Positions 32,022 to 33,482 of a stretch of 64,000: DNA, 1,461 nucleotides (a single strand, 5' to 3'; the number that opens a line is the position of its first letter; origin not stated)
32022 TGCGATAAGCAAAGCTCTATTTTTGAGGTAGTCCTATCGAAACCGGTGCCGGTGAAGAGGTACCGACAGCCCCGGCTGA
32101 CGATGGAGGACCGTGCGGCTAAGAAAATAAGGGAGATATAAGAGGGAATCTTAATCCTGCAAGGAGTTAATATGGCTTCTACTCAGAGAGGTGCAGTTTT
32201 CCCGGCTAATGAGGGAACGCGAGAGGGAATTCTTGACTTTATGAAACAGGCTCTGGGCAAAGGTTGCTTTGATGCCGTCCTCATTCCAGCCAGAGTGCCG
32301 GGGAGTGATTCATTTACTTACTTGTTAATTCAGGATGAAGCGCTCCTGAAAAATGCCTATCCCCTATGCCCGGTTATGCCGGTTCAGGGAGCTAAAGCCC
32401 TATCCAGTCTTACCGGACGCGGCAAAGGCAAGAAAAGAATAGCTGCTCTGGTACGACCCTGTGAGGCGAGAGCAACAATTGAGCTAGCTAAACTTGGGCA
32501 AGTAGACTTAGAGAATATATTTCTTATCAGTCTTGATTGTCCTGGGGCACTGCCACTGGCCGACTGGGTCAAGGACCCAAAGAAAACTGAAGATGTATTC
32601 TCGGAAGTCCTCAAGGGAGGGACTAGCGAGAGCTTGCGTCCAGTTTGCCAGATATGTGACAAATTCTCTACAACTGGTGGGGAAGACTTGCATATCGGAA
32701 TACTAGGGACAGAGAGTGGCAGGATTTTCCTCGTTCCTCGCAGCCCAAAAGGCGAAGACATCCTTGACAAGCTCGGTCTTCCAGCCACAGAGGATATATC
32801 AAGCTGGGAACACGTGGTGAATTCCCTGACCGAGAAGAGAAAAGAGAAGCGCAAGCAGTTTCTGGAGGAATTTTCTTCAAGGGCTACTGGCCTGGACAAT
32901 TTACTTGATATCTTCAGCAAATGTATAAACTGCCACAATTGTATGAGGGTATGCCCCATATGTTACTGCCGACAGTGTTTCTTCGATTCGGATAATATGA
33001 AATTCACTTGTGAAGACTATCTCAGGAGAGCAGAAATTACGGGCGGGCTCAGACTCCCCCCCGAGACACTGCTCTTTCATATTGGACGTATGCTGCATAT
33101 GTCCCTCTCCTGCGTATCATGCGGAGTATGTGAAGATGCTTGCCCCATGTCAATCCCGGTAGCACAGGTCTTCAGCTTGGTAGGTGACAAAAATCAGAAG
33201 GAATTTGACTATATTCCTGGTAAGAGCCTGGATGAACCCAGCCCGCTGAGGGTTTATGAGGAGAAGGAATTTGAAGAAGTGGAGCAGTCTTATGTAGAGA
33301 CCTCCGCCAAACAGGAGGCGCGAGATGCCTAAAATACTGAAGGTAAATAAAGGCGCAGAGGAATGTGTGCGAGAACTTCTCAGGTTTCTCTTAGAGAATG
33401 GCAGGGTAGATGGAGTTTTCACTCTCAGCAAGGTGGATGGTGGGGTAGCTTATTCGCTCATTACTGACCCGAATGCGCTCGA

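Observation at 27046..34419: Candidate persulfide-regulated HdrA module: csoR-like | mvhD-dsrE-tusA-mvhD-hdrA-hdrA-flxC-like x2, without HdrBC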

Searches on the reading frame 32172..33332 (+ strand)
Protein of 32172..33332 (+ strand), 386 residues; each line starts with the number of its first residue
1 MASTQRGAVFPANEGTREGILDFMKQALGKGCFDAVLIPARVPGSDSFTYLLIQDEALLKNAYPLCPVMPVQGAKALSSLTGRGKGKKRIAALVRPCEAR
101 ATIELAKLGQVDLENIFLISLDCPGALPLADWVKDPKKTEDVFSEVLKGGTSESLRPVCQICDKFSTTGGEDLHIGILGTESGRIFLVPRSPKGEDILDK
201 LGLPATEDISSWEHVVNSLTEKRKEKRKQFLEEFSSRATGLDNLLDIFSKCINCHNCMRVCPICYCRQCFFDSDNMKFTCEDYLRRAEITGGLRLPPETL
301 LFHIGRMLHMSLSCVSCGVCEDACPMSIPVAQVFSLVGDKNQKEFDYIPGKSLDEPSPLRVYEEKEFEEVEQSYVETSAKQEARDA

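Call 3: search_protein_families(library=pfam, proteins=[window:32172-33332:+], max_evalue=0.01)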
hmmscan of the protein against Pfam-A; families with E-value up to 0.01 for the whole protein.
window:32172-33332:+ (386 aa): 12 families
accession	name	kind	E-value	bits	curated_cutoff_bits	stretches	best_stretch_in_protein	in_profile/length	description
PF00037.32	Fer4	-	9.5e-08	32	21.1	2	248-262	5-19/24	4Fe-4S binding domain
PF13237.11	Fer4_10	-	1.5e-06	28.4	25.5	1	311-336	6-22/53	4Fe-4S dicluster domain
PF12797.12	Fer4_2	-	6e-06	26.3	24.5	2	307-325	3-21/22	4Fe-4S binding domain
PF04432.18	FrhB_FdhB_C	-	2.6e-05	24.6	23.3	0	151-200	87-135/150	Coenzyme F420 hydrogenase/dehydrogenase, beta subunit C terminus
PF13183.11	Fer4_8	-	5.5e-05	24.1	27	1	249-328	3-68/68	4Fe-4S dicluster domain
PF13534.11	Fer4_17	-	0.00013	22.8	22.2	0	250-328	1-60/61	4Fe-4S dicluster domain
PF13484.11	Fer4_16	-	0.00033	21.8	30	0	314-328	2-16/66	4Fe-4S double cluster binding domain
PF13746.11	Fer4_18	-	0.0016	19.1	27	0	246-263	56-73/114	4Fe-4S dicluster domain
PF13187.11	Fer4_9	-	0.0019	18.6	27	0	250-327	1-50/52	4Fe-4S dicluster domain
PF12800.12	Fer4_4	-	0.0028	18.3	24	1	313-326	3-16/17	4Fe-4S binding domain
PF12838.12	Fer4_7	-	0.0032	18.3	27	0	250-327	1-51/52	4Fe-4S dicluster domain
PF17179.9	Fer4_22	-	0.0091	17.3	27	0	250-270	1-21/95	4Fe-4S dicluster domain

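Call 4: search_protein_families(library=ncbifam, proteins=[window:32172-33332:+], max_evalue=0.01)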
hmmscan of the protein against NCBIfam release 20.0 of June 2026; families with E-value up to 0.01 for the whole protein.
window:32172-33332:+ (386 aa): 17 families
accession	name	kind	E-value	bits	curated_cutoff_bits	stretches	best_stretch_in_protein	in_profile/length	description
NF004537.0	PRK05888.1-3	equivalog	3.3e-06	26.7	163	1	219-263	39-82/204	NADH-quinone oxidoreductase subunit NuoI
NF038196.1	ferrodoxin_EFR1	subfamily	1.3e-05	25.4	75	0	307-327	179-199/242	EFR1 family ferrodoxin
TIGR01971.1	NuoI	subfamily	3.3e-05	23.5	113.05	1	313-337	82-107/121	NADH-quinone oxidoreductase, chain I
NF045670.1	quin_L_LdhH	equivalog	0.00011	20.6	800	0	222-263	278-318/706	L-lactate dehydrogenase (quinone) large subunit LdhH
TIGR00314.1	cdhA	equivalog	0.0002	19.3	781.3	0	220-343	374-468/784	CO dehydrogenase/acetyl-CoA synthase complex subunit alpha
TIGR02176.1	pyruv_ox_red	equivalog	0.00041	18.3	911.35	1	249-327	683-754/1167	pyruvate:ferredoxin (flavodoxin) oxidoreductase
TIGR00403.1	ndhI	equivalog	0.00084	19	302.35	0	248-263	61-76/183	NAD(P)H-quinone oxidoreductase subunit I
NF042909.1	FMH_DH_FwdF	exception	0.00092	18.4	375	0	308-336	11-40/336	tungsten-dependent formylmethanofuran dehydrogenase subunit FwdF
NF058577.1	FdxA_fam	equivalog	0.0012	18.9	65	1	313-327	8-22/52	4Fe-4S ferredoxin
NF007012.0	PRK09476.1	equivalog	0.0017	17.6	269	0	313-333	185-205/254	ferredoxin-type protein NapG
TIGR02910.1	sulfite_red_A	equivalog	0.0017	17.6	323.15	0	248-269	219-240/334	anaerobic sulfite reductase subunit AsrA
NF040612.1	F420_dehyd_FpoI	exception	0.0018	18.1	180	0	232-264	27-57/135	F420H2 dehydrogenase subunit FpoI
NF004538.0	PRK05888.1-4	equivalog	0.0041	16.8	135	0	313-343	101-132/162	NADH-quinone oxidoreductase subunit NuoI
NF045480.1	FdxA_Actino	equivalog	0.0056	16.9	125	0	302-327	27-53/107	ferredoxin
NF040829.1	sulfhyd_ShyB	equivalog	0.0061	15.6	690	0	249-268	227-246/334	NAD(P)-dependent hydrogenase/sulfhydrogenase 2 subunit beta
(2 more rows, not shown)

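Call 23: search_solved_structures(query=window:32172-33332:+, max_evalue=1, show_alignments=2)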
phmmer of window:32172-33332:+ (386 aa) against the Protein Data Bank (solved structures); distinct sequences matched with E-value up to 1: 36.
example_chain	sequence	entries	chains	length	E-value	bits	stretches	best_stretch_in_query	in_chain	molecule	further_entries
9t1s_M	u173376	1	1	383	5.6e-34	121.2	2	174-356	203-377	formate dehydrogenase (coenzyme F420)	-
8rvu_E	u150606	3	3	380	1.6e-27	99.9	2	156-356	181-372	Formate dehydrogenase, beta subunit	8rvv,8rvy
7bkb_E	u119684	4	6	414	1.2e-21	80.6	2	233-368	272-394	Formate dehydrogenase, beta subunit (F420)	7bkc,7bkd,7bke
7t2r_A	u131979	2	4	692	0.02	17.3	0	301-340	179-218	NiFe hydrogenase subunit A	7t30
8e9g_I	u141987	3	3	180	0.034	16.6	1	285-342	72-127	NADH-quinone oxidoreductase subunit I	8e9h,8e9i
7f4v_aC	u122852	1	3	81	0.13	14.6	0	245-273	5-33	Photosystem I iron-sulfur center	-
9e0j_K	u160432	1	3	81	0.14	14.6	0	244-273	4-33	Photosystem I iron-sulfur center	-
2wsc_C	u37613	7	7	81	0.2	14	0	245-264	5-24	PHOTOSYSTEM I IRON-SULFUR CENTER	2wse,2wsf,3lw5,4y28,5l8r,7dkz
9lut_C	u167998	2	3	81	0.22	13.9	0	245-267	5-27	Photosystem I iron-sulfur center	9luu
7q5y_D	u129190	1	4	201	0.22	13.9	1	311-340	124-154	NADH-quinone oxidoreductase subunit I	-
6ijj_C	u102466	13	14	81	0.24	13.8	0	243-269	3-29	PsaC | Photosystem I iron-sulfur center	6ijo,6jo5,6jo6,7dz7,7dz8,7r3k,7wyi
2o01_C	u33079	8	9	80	0.25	13.7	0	245-264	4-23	Photosystem I iron-sulfur center | PsaC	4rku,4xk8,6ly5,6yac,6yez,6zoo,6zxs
9mgw_C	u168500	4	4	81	0.26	13.7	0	244-269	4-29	Photosystem I iron-sulfur center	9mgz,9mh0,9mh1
7bgi_C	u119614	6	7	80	0.32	13.3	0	244-269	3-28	Photosystem I iron-sulfur center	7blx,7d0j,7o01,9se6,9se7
9tn7_A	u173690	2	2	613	0.33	13.3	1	158-236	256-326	Coenzyme F420 hydrogenase/dehydrogenase beta subunit domain protein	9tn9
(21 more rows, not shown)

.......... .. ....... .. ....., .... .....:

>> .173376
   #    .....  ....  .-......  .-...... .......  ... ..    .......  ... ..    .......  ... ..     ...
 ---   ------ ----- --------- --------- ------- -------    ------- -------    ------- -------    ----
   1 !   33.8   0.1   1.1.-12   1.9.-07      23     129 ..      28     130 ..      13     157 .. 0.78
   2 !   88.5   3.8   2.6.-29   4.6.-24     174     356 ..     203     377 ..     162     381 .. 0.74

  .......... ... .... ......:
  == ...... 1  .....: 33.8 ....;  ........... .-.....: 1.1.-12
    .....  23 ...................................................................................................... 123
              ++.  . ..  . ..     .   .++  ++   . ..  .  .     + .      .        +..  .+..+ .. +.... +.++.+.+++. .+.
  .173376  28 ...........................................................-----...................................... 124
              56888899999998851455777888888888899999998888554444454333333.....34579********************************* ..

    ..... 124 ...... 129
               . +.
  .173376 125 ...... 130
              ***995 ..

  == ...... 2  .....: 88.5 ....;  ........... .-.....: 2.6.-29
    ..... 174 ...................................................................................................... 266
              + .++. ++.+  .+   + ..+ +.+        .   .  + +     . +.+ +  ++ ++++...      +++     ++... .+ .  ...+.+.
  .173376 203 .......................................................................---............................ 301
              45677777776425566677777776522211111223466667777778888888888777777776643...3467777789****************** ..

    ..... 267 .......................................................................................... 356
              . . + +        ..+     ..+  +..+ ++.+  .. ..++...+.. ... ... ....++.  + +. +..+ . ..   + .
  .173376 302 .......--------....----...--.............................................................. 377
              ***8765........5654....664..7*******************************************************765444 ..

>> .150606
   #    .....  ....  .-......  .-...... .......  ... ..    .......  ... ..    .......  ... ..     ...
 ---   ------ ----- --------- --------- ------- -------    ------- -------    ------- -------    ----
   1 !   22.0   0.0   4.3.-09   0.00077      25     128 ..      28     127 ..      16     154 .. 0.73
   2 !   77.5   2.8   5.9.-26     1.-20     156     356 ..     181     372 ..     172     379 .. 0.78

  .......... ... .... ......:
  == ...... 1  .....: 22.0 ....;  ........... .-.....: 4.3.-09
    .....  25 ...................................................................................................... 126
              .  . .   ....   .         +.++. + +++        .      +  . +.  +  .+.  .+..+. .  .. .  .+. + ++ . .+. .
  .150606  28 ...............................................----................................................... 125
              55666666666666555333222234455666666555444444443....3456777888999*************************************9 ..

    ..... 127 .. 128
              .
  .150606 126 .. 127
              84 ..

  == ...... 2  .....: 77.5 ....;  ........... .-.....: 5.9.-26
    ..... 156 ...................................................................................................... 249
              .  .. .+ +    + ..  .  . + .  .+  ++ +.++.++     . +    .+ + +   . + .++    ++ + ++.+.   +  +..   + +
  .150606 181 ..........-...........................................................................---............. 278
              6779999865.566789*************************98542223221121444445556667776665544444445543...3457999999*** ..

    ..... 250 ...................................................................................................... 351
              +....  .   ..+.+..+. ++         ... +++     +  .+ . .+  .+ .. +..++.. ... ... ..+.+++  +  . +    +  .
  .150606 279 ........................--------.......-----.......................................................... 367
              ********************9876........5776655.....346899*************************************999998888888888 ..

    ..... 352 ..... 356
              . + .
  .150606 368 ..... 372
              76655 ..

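Call 55: find_homologous_proteins(query=window:32172-33332:+, max_evalue=1e-10)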
Query window:32172-33332:+ (386 aa): 1452 proteins with E <= 1e-10 among 8000 candidates; the best 120 are listed.
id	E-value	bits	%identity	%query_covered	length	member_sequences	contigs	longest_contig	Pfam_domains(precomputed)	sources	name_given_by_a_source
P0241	2.9e-256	868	97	100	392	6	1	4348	PF12797.13,PF00037.33,PF13237.12,PF13183.12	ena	-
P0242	1.3e-218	744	81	100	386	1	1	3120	PF12797.13,PF00037.33,PF13237.12,PF13183.12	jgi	-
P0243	1.5e-217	740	79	100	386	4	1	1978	PF12797.13,PF00037.33,PF13237.12,PF13183.12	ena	-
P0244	2.9e-215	733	81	100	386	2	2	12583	PF12797.13,PF00037.33,PF13237.12,PF13183.12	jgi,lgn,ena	-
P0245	1.5e-214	730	81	100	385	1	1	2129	PF12797.13,PF00037.33,PF13237.12,PF13183.12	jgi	-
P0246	6.3e-214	728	81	100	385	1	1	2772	PF12797.13,PF00037.33,PF13237.12,PF13183.12,PF13187.12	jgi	-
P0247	1.7e-209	714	79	100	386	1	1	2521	PF12797.13,PF00037.33,PF13746.12,PF13237.12,PF13183.12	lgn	-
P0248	1.9e-209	714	79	100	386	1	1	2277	PF12797.13,PF00037.33,PF13484.12,PF13237.12,PF13183.12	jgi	jgi:formate dehydrogenase subunit beta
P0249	5.1e-208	709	80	100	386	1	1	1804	PF12797.13,PF00037.33,PF13237.12,PF13183.12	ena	-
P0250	5.9e-208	709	79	100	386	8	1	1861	PF12797.13,PF00037.33,PF13237.12,PF13183.12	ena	-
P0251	2.1e-207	707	76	100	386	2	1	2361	PF12797.13,PF00037.33,PF13746.12,PF13484.12,PF13237.12,PF13183.12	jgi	-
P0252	8.3e-207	705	77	100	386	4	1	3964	PF12797.13,PF00037.33,PF13237.12,PF13183.12,PF13187.12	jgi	-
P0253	3.2e-206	703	77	99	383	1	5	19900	PF12797.13,PF00037.33,PF12838.13,PF13237.12,PF13183.12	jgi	jgi:formate dehydrogenase subunit beta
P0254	3.5e-206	703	79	99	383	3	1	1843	PF12797.13,PF00037.33,PF13237.12,PF13183.12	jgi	jgi:formate dehydrogenase subunit beta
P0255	4.8e-206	702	77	100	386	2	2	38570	PF12797.13,PF00037.33,PF13746.12,PF13237.12,PF13183.12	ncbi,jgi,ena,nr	ncbi:MAG TPA: hypothetical protein G4O12_04840 [Dehalococcoidia bacterium]|nr:hypothetical protein [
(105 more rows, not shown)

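Call 64: predict_structure(alignment_id=A2)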
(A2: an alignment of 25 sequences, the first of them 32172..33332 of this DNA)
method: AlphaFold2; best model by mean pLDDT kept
length: 386 residues; sequences in the alignment: 25
mean_pLDDT: 65.1   pTM: 0.67
mean pLDDT of the five models: 65.1, 58.5, 51.3, 42.9, 42.7
residues with pLDDT >= 90: 83; 70-90: 121; 50-70: 40; < 50: 142
segments of 3 or more residues with pLDDT < 50: 1-3, 249-386
pLDDT, mean of each block of 10 residues (from residue 1): 72 90 95 93 75 88 81 74 80 85 71 90 81 86 84 73 67 90 89 95 92 87 79 61 51 40 35 34 41 38 40 37 37 37 38 32 27 27 30
secondary structure, 60 per line:
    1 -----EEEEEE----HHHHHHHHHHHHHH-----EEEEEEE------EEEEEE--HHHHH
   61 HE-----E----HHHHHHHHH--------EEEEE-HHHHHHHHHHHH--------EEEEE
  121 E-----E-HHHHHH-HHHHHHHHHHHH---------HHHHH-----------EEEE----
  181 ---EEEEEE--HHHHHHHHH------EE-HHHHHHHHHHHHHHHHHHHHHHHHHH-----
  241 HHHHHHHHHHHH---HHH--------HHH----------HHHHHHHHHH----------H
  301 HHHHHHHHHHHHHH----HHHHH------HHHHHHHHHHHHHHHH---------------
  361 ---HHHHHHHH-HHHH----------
elements in order: E6-11 H16-29 E35-41 E48-53 H56-61 H73-81 E90-94 H96-107 E116-121 H129-134 H136-147 H157-161 E173-176 E184-189 H192-200 H210-235 H241-252 H280-289 H300-314 H319-323 H330-345 H364-371 H373-376

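Call 68: fold_search(model_id=the predicted structure, library=pdb)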
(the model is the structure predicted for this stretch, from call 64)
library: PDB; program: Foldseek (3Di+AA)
matches with E <= 10: 574; with E <= 0.001: 21
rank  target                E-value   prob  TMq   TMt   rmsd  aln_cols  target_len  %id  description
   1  8rvu_E                8.7e-16  1.00  0.56  0.57   9.9       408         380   22  CryoEM structure of the Elp-Hdr complex of Methanothermobacter marburgensis state 2 (composite structure) (released 2025-05-14)
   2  7bkb_E                9.6e-15  1.00  0.56  0.54  13.9       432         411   21  Formate dehydrogenase - heterodisulfide reductase - formylmethanofuran dehydrogenase complex from Methanospirillum hun (released 2021-09-29)
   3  4ci0_C                1.9e-08  1.00  0.45  0.60   5.1       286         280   12  Electron cryo-microscopy of F420-reducing NiFe hydrogenase Frh (released 2014-02-26)
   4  6qgr_B                6.8e-08  1.00  0.42  0.54   5.2       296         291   13  The F420-reducing [NiFe] hydrogenase complex from Methanosarcina barkeri at the Nia-S state (released 2019-10-23)
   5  9r51_B                9.5e-08  1.00  0.45  0.58   5.3       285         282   15  Dimeric state of the F420-reducing hydrogenase from Methanothermococcus thermolithotrophicus in crystalline form 1 (released 2025-10-22)
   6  9r52_B                1.1e-07  1.00  0.43  0.58   5.5       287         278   13  Dimeric state of the F420-reducing hydrogenase from Methanothermococcus thermolithotrophicus in crystalline form 2 (released 2025-10-22)
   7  7npa_A                1.3e-07  1.00  0.42  0.28   5.5       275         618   16  Crystal structure of the Coenzyme F420-dependent sulfite reductase from Methanothermococcus thermolithotrophicus at 1. (released 2022-03-23)
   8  6qii_B                1.9e-07  1.00  0.43  0.55   5.2       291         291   13  Xenon derivatization of the F420-reducing [NiFe] hydrogenase complex from Methanosarcina barkeri (released 2019-10-23)
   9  8rja_E                2.0e-07  1.00  0.41  0.45   6.2       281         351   17  Crystal structure of the F420-reducing formylmethanofuran dehydrogenase complex from the ethanotroph Candidatus Ethano (released 2024-10-02)
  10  7npa_N                2.1e-07  1.00  0.41  0.27   6.0       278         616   15  Crystal structure of the Coenzyme F420-dependent sulfite reductase from Methanothermococcus thermolithotrophicus at 1. (released 2022-03-23)
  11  7np8_B                3.1e-07  1.00  0.38  0.25   6.7       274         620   18  Crystal structure of the Coenzyme F420-dependent sulfite reductase from Methanocaldococcus jannaschii at 2.3-A resolut (released 2022-03-23)
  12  7np8_A                3.5e-07  1.00  0.42  0.28   6.0       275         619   19  Crystal structure of the Coenzyme F420-dependent sulfite reductase from Methanocaldococcus jannaschii at 2.3-A resolut (released 2022-03-23)
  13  7npa_D                3.9e-07  1.00  0.42  0.27   6.1       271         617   17  Crystal structure of the Coenzyme F420-dependent sulfite reductase from Methanothermococcus thermolithotrophicus at 1. (released 2022-03-23)
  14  8riu_B                4.1e-07  1.00  0.41  0.43   5.2       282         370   15  Crystal structure of the F420-reducing carbon monoxide dehydrogenase component from the ethanotroph Candidatus Ethanop (released 2024-10-02)
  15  5dqr_E                2.0e-06  1.00  0.38  0.37   5.0       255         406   12  The crystal structure of Arabidopsis 7-hydroxymethyl chlorophyll a reductase (HCAR) (released 2016-04-20)
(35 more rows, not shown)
